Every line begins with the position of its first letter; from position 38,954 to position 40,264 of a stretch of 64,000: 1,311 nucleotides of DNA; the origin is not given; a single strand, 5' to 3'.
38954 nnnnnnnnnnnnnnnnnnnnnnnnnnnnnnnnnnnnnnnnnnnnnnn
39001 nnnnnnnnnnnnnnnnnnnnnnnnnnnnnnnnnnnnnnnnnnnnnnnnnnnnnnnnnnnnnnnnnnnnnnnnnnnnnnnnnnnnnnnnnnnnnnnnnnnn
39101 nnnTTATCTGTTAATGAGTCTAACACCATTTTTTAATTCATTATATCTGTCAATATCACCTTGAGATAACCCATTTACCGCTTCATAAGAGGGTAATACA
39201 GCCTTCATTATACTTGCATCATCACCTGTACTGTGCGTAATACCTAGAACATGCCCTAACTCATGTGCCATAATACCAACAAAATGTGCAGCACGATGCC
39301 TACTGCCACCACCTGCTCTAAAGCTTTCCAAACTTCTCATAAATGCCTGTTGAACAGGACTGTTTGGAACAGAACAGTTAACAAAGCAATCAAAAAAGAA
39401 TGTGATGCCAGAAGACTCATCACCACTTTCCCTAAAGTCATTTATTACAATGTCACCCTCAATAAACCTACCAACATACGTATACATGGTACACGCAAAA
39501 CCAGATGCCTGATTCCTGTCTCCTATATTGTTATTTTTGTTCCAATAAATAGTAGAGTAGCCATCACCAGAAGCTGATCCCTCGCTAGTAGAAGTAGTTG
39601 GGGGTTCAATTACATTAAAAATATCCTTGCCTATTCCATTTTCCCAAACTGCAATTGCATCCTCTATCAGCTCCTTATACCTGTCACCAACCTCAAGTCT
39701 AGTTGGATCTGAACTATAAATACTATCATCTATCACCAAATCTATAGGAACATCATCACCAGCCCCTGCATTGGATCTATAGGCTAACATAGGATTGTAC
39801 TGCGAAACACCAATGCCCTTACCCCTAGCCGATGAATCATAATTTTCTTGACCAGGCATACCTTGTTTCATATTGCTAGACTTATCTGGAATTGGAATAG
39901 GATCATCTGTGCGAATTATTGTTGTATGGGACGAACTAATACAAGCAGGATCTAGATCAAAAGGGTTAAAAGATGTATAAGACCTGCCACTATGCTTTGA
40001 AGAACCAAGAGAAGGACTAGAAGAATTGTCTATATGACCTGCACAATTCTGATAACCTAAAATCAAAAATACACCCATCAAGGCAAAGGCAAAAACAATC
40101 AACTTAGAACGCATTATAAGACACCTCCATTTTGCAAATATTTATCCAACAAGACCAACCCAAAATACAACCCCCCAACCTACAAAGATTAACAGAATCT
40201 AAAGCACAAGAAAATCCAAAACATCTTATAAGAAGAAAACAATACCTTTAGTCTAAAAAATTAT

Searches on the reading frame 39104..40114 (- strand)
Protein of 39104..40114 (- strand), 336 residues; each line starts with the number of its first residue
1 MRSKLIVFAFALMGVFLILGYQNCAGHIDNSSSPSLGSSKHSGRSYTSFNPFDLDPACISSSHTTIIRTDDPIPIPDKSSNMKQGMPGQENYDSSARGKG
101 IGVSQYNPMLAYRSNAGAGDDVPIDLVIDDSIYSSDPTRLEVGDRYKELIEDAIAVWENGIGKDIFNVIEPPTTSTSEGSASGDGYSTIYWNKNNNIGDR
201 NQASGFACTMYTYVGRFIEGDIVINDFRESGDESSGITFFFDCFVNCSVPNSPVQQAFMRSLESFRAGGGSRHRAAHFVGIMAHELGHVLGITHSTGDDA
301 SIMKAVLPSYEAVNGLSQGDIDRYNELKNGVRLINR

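Call 76: search_protein_families(library=pfam, proteins=[window:39104-40114:-], max_evalue=0.01)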
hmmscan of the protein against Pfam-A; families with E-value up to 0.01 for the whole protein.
window:39104-40114:- (336 aa): 3 families
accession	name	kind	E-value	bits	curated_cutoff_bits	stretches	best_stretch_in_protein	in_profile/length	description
PF00413.30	Peptidase_M10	-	1.1e-06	29.1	24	1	273-326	103-156/159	Matrixin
PF13583.11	Reprolysin_4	-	0.00067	19.8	22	1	253-300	112-157/203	Metallo-peptidase family M12B Reprolysin-like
PF13582.12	Reprolysin_3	-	0.0046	17.9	22.4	0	274-295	102-123/123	Metallo-peptidase family M12B Reprolysin-like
